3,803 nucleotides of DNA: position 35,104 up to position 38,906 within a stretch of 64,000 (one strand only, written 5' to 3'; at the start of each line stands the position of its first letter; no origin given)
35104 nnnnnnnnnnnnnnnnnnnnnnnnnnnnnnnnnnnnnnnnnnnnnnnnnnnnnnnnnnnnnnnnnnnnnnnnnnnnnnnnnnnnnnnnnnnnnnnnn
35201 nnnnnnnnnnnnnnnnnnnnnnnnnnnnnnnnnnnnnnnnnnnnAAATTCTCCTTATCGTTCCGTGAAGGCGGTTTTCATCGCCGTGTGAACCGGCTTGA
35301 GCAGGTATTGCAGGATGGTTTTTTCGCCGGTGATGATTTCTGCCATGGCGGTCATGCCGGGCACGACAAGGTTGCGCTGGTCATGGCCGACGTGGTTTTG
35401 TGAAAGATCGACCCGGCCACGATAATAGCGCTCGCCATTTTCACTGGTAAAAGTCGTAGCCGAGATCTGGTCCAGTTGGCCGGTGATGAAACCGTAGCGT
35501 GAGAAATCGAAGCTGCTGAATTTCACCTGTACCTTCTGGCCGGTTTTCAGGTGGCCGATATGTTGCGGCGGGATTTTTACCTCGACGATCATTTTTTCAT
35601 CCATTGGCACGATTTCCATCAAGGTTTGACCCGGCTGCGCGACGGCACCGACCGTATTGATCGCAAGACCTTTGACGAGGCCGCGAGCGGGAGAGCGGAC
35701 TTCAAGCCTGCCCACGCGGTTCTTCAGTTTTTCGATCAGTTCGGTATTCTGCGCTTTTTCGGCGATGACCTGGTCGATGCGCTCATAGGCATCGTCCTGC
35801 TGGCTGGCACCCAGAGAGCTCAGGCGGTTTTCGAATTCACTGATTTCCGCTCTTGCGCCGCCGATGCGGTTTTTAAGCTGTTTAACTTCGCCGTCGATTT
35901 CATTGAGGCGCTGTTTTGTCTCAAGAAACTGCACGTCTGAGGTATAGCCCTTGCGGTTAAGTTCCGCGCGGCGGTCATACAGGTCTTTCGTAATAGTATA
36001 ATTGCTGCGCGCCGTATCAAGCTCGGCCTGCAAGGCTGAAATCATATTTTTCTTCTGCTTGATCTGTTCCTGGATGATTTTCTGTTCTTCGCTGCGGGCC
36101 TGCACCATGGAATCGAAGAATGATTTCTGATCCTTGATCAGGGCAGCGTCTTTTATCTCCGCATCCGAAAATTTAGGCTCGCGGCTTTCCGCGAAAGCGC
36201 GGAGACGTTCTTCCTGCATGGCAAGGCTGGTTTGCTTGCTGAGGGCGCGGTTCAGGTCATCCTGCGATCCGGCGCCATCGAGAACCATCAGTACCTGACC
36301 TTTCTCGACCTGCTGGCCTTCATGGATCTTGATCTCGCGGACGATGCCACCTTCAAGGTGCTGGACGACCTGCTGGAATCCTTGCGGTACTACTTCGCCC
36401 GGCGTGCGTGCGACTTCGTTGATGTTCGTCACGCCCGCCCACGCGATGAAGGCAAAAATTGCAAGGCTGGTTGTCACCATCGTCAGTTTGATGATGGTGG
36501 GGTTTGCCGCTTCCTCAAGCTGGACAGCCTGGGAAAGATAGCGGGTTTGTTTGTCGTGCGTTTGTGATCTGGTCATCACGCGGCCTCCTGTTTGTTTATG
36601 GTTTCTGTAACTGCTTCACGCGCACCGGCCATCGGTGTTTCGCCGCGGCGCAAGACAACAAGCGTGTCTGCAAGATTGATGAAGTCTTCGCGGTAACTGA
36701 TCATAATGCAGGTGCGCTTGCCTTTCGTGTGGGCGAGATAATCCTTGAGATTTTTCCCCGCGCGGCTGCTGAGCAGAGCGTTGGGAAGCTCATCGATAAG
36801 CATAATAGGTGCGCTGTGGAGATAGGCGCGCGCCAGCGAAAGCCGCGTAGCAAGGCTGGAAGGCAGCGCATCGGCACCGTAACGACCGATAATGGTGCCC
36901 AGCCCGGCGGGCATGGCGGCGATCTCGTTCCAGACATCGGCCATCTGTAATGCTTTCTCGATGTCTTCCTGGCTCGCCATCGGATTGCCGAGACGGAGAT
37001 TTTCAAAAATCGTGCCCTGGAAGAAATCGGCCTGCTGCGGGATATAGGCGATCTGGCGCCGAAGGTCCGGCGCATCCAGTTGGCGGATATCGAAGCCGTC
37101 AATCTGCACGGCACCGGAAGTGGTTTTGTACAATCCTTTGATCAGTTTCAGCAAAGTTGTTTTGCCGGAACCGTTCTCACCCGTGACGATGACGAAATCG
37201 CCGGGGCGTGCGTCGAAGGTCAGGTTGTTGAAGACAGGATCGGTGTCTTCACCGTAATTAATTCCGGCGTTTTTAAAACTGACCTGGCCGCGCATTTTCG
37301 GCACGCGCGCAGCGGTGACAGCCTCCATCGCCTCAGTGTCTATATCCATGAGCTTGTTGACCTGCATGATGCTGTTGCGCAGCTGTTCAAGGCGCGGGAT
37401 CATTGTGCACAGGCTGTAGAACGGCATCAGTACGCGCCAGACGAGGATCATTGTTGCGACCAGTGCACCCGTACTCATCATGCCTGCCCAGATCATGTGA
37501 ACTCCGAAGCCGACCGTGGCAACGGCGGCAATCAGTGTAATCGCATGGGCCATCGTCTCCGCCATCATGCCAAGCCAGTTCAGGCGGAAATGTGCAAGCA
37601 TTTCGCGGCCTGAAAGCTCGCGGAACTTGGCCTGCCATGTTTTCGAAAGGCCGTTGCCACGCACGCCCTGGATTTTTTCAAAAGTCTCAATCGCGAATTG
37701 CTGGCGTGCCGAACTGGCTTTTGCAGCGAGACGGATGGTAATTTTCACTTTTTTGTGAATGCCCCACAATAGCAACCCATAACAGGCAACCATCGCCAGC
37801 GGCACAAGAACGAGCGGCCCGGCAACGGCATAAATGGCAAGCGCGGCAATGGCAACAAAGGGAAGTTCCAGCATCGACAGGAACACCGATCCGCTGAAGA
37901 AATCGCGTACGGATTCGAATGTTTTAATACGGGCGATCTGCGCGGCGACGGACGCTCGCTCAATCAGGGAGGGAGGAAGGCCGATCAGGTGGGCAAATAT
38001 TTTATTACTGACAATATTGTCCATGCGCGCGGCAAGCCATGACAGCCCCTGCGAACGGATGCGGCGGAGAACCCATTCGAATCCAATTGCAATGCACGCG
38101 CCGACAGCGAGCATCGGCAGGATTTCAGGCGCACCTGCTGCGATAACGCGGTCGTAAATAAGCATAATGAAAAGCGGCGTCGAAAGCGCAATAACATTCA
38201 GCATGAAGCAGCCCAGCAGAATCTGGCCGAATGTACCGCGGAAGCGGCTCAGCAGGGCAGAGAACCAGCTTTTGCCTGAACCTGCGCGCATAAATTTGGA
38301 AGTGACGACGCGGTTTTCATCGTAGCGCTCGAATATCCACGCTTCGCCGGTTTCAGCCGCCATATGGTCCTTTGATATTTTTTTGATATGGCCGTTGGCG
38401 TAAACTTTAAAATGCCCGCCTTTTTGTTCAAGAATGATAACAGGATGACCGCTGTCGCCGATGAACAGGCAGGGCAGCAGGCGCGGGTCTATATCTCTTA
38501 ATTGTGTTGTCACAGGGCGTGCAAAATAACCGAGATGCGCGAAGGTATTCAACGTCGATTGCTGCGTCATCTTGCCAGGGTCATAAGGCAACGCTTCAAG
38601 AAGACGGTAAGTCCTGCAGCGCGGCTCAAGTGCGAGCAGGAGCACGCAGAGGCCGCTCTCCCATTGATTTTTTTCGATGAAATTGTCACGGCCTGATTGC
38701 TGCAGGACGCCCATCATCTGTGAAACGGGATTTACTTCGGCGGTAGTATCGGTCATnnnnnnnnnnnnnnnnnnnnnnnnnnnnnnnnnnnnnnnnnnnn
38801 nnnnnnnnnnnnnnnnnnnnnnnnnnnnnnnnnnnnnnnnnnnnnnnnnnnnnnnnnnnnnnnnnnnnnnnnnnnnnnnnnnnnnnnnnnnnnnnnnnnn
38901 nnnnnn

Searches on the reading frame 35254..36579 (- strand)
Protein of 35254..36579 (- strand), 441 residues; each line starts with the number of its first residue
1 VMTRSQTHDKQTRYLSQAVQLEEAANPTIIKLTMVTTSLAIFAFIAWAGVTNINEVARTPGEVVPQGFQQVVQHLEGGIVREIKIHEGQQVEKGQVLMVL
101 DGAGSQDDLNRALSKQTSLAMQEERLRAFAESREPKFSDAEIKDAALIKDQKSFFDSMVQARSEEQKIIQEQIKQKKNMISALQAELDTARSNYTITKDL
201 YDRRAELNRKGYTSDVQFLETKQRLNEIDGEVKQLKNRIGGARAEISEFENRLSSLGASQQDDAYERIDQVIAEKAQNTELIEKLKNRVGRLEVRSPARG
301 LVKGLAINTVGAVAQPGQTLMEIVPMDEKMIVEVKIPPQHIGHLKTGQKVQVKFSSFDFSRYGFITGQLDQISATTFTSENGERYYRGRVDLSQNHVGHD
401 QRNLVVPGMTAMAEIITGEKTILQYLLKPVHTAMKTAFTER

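Call 5: search_protein_families(library=pfam, proteins=[window:35254-36579:-], max_evalue=0.01)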
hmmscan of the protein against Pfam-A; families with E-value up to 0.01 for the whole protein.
window:35254-36579:- (441 aa): 6 families
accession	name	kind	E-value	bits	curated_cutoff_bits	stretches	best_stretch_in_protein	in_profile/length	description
PF13437.12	HlyD_3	-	3.5e-19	70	22.2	1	294-401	2-100/106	HlyD family secretion protein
PF16576.10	HlyD_D23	-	4.4e-09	36.4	30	1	169-372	38-184/214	Barrel-sandwich domain of CusB or HlyD membrane-fusion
PF13533.13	Biotin_lipoyl_2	-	4.3e-08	33.2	29.8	1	78-101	9-32/32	Biotin-lipoyl like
PF00364.28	Biotin_lipoyl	-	7.8e-05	22.9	22.1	0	72-100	45-73/73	Biotin-requiring enzyme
PF17876.7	CSD2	-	0.0019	18.6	26.2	1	323-360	2-38/74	Cold shock domain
PF25366.1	RUFY4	-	0.0081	16.9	27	0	221-289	14-78/90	RUFY4-like domain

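Call 6: search_protein_families(library=ncbifam, proteins=[window:35254-36579:-], max_evalue=0.01)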
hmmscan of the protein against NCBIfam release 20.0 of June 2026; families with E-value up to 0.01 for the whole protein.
window:35254-36579:- (441 aa): 16 families
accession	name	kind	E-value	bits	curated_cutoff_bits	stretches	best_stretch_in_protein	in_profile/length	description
TIGR01843.1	type_I_hlyD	subfamily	3.8e-114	381.9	208.65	1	29-441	3-422/422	HlyD family type I secretion periplasmic adaptor subunit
TIGR00998.1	8a0101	subfamily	9.3e-16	57.7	390.8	1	38-358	13-269/334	EmrA/EmrK family multidrug efflux transporter periplasmic adaptor subunit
TIGR03794.1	NHLM_micro_HlyD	equivalog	6.1e-15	55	156.2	1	32-384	21-348/421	NHLP bacteriocin system secretion protein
TIGR01730.1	RND_mfp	subfamily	1.3e-14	53.9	94.9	2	262-390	105-227/322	efflux RND transporter periplasmic adaptor subunit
TIGR01000.1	bacteriocin_acc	subfamily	5.1e-14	52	258.85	1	56-427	47-450/457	bacteriocin secretion accessory protein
NF011715.0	PRK15136.1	equivalog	3.7e-09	35.7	563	1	17-198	12-185/390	multidrug efflux MFS transporter periplasmic adaptor subunit EmrA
NF007785.0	PRK10476.1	equivalog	6.8e-09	35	376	0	28-143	12-119/347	multidrug transporter subunit MdtN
TIGR02971.1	heterocyst_DevB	subfamily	2.2e-08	33.9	129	1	80-358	27-268/327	ABC exporter membrane fusion protein, DevB family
TIGR00999.1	8a0102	subfamily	5.5e-08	32.2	319.3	2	177-244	19-86/271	CzcB/NccB family metal efflux transporter periplasmic adaptor subunit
NF002939.0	PRK03598.1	equivalog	7.8e-05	22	393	1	77-195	52-170/332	secretion protein HlyD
NF007362.0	PRK09859.1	equivalog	0.00084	18.5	738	0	52-114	45-106/385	multidrug transporter subunit MdtE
NF008814.0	PRK11854.1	equivalog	0.00089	17.8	722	1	77-121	51-95/637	pyruvate dehydrogenase complex dihydrolipoyllysine-residue acetyltransferase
TIGR01348.1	PDHac_trf_long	equivalog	0.0014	17.3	552.1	1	76-322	49-227/587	dihydrolipoyllysine-residue acetyltransferase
NF007850.1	PRK10559.1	equivalog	0.0016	17.6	400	0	77-114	48-85/303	p-hydroxybenzoic acid efflux pump subunit AaeA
TIGR02168.1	SMC_prok_B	equivalog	0.0052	14.6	567.35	1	142-287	700-981/1181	chromosome segregation protein SMC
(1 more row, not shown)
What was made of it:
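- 35254..36579 (-): HlyD-family type I secretion periplasmic adaptor (441 aa). TIGR01843 381.9 bits, cutoff 208.65 (call 6).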

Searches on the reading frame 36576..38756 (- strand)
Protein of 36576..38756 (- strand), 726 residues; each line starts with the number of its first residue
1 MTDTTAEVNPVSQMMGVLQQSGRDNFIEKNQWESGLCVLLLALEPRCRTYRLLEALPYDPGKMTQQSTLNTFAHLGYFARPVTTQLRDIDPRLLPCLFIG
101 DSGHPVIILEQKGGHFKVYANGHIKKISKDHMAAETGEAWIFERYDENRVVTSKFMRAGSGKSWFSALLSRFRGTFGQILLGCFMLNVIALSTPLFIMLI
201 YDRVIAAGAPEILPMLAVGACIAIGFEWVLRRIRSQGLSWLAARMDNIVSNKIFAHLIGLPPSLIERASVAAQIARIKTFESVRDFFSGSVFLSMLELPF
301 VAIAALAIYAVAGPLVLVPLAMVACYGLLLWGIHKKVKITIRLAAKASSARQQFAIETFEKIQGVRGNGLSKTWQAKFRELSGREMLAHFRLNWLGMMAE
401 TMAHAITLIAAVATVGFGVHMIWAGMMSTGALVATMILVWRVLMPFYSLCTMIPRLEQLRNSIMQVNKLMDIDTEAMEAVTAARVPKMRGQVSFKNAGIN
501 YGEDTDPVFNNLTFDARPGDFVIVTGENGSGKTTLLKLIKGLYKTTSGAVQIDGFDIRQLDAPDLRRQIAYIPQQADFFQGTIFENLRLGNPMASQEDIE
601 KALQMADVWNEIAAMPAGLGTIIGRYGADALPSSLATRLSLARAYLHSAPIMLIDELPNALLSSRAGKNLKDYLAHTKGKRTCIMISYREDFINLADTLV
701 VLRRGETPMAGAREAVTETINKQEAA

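Call 5: search_protein_families(library=pfam, proteins=[window:36576-38756:-], max_evalue=0.01)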
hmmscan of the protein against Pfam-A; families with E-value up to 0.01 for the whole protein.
window:36576-38756:- (726 aa): 10 families
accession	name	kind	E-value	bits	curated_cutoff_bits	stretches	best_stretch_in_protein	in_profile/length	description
PF00005.33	ABC_tran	-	2.2e-23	83.8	25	1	509-656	1-134/137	ABC transporter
PF00664.28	ABC_membrane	-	1.1e-12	48.6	28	1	184-438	9-266/274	ABC transporter transmembrane region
PF02463.25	SMC_N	-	4.7e-06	26.6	40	0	636-703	146-212/220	RecF/RecN/SMC N terminal domain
PF13476.12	AAA_23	-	0.00039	21.5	27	1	509-540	10-40/201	AAA domain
PF13401.12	AAA_22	-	0.0026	18.5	27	1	520-545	6-31/130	AAA domain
PF13555.12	AAA_29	-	0.0026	17.9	27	1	509-536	12-39/61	P-loop containing region of AAA domain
PF06414.18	Zeta_toxin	-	0.0027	17.6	22.3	1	520-560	17-57/199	Zeta toxin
PF13304.12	AAA_21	-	0.0031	18.1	27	1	521-542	1-22/304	AAA domain, putative AbiEii toxin, Type IV TA system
PF13191.12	AAA_16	-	0.0052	17.7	32.6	0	517-571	23-66/167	AAA ATPase domain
PF13175.12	AAA_15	-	0.0099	16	32.1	0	521-561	25-69/374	AAA ATPase domain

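Call 6: search_protein_families(library=ncbifam, proteins=[window:36576-38756:-], max_evalue=0.01)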
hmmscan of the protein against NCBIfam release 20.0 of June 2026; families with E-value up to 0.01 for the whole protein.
window:36576-38756:- (726 aa): 174 families (the best 25 are shown)
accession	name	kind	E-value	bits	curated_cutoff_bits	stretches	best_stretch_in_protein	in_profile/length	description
TIGR03375.1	type_I_sec_LssB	subfamily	8.8e-137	457.2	693.1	1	31-723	2-695/696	type I secretion system permease/ATPase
TIGR01846.1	type_I_sec_HlyB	subfamily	5.4e-92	309.2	725.55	1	59-714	28-676/694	type I secretion system permease/ATPase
TIGR01842.1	type_I_sec_PrtD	subfamily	7.7e-74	249.2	510.15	1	169-718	1-542/544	type I secretion system permease/ATPase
TIGR03796.1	NHLM_micro_ABC1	equivalog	2.1e-65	221.3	853.3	1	152-717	129-699/710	NHLP family bacteriocin export ABC transporter peptidase/permease/ATPase subunit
TIGR02203.1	MsbA_lipidA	equivalog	7.3e-58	196.4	602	1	165-707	2-546/572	lipid A export permease/ATP-binding protein MsbA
TIGR02204.1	MsbA_rel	hypoth_equivalog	5.1e-56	190.5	780.4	1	167-715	11-560/576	ABC transporter, permease/ATP-binding protein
TIGR03797.1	NHLM_micro_ABC2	equivalog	1.2e-54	186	709.4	1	98-712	66-667/686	NHLP bacteriocin export ABC transporter permease/ATPase subunit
TIGR01193.1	bacteriocin_ABC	subfamily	5.1e-53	180.6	523.85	1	124-708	109-687/708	peptide cleavage/export ABC transporter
TIGR02857.1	CydD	equivalog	4.2e-52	177.8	435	1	193-702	22-529/529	thiol reductant ABC exporter subunit CydD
TIGR02868.1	CydC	equivalog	1.3e-50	172.6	329.05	1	302-688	136-528/530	thiol reductant ABC exporter subunit CydC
NF010178.0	PRK13657.1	equivalog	2.4e-50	171.6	733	1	177-711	22-551/588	glucan ABC transporter ATP-binding protein/ permease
NF052233.1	CphA_assoc_ABC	equivalog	6.9e-48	163.5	880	1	123-716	131-729/766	cyanophycin metabolism-associated ABC transporter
NF045513.1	HepA_fam_ABC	equivalog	5.9e-46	157.1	725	1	243-706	124-585/610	heterocyst formation ABC transporter subunit HepA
NF008381.0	PRK11176.1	equivalog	2.2e-43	148.5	867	1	231-714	82-563/582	lipid A ABC transporter ATP-binding protein/permease MsbA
TIGR00958.1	3a01208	subfamily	8.8e-41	139.9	874.6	1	350-712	338-696/711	antigen peptide transporter 2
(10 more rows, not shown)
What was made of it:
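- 36576..38756 (-): ABC half-transporter with an about 165-aa N-terminal LssB-type, C39-like but non-catalytic domain (726 aa), with consensus Walker A and B. TIGR03375 457 bits over model positions 2-695; HlyB model 309 bits (call 6).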

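Call 14: search_solved_structures(query=window:36576-38756:-, max_evalue=1e-20, show_alignments=2)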
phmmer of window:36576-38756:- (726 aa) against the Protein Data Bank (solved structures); distinct sequences matched with E-value up to 1e-20: 238 (the best 60 are shown).
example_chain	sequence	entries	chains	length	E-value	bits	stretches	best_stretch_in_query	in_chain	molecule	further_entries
8zpx_B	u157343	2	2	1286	2e-65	224.6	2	451-712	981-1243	ABC transporter B family member 1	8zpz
9juj_A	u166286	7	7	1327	2.3e-65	224.4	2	451-712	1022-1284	ABC transporter B family member 1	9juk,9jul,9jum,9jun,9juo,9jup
8zq4_B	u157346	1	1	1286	1.3e-64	221.9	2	451-712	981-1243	ABC transporter B family member 1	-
7sgr_J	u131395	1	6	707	2.4e-62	214.4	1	162-713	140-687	Alpha-hemolysin translocation ATP-binding protein HlyB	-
8dck_A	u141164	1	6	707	6.3e-62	213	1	162-713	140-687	Alpha-hemolysin translocation ATP-binding protein HlyB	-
4f4c_A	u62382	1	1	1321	2.3e-58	201.2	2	481-707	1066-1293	Multidrug resistance protein pgp-1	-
6ujw_A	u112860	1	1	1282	1.1e-57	199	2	401-713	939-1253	ATP-dependent translocase ABCB1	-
6ujt_A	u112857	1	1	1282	1.1e-57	199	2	401-713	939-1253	ATP-dependent translocase ABCB1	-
6ujr_A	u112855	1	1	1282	3.6e-57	197.3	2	401-713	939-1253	ATP-dependent translocase ABCB1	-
4m1m_A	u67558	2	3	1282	3.6e-57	197.3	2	401-713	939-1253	Multidrug resistance protein 1A | ATP-dependent translocase ABCB1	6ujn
6ujs_A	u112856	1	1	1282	3.6e-57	197.3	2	401-713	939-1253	ATP-dependent translocase ABCB1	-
3g5u_A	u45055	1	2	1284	3.6e-57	197.3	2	401-713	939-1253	Multidrug resistance protein 1a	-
4lsg_A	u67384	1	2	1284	3.6e-57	197.3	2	401-713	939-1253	Multidrug resistance protein 1A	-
6qee_A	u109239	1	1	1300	3.8e-57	197.2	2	405-700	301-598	ABCB1HM-EQ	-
6ujp_A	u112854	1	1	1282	3.9e-57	197.2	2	401-713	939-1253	ATP-dependent translocase ABCB1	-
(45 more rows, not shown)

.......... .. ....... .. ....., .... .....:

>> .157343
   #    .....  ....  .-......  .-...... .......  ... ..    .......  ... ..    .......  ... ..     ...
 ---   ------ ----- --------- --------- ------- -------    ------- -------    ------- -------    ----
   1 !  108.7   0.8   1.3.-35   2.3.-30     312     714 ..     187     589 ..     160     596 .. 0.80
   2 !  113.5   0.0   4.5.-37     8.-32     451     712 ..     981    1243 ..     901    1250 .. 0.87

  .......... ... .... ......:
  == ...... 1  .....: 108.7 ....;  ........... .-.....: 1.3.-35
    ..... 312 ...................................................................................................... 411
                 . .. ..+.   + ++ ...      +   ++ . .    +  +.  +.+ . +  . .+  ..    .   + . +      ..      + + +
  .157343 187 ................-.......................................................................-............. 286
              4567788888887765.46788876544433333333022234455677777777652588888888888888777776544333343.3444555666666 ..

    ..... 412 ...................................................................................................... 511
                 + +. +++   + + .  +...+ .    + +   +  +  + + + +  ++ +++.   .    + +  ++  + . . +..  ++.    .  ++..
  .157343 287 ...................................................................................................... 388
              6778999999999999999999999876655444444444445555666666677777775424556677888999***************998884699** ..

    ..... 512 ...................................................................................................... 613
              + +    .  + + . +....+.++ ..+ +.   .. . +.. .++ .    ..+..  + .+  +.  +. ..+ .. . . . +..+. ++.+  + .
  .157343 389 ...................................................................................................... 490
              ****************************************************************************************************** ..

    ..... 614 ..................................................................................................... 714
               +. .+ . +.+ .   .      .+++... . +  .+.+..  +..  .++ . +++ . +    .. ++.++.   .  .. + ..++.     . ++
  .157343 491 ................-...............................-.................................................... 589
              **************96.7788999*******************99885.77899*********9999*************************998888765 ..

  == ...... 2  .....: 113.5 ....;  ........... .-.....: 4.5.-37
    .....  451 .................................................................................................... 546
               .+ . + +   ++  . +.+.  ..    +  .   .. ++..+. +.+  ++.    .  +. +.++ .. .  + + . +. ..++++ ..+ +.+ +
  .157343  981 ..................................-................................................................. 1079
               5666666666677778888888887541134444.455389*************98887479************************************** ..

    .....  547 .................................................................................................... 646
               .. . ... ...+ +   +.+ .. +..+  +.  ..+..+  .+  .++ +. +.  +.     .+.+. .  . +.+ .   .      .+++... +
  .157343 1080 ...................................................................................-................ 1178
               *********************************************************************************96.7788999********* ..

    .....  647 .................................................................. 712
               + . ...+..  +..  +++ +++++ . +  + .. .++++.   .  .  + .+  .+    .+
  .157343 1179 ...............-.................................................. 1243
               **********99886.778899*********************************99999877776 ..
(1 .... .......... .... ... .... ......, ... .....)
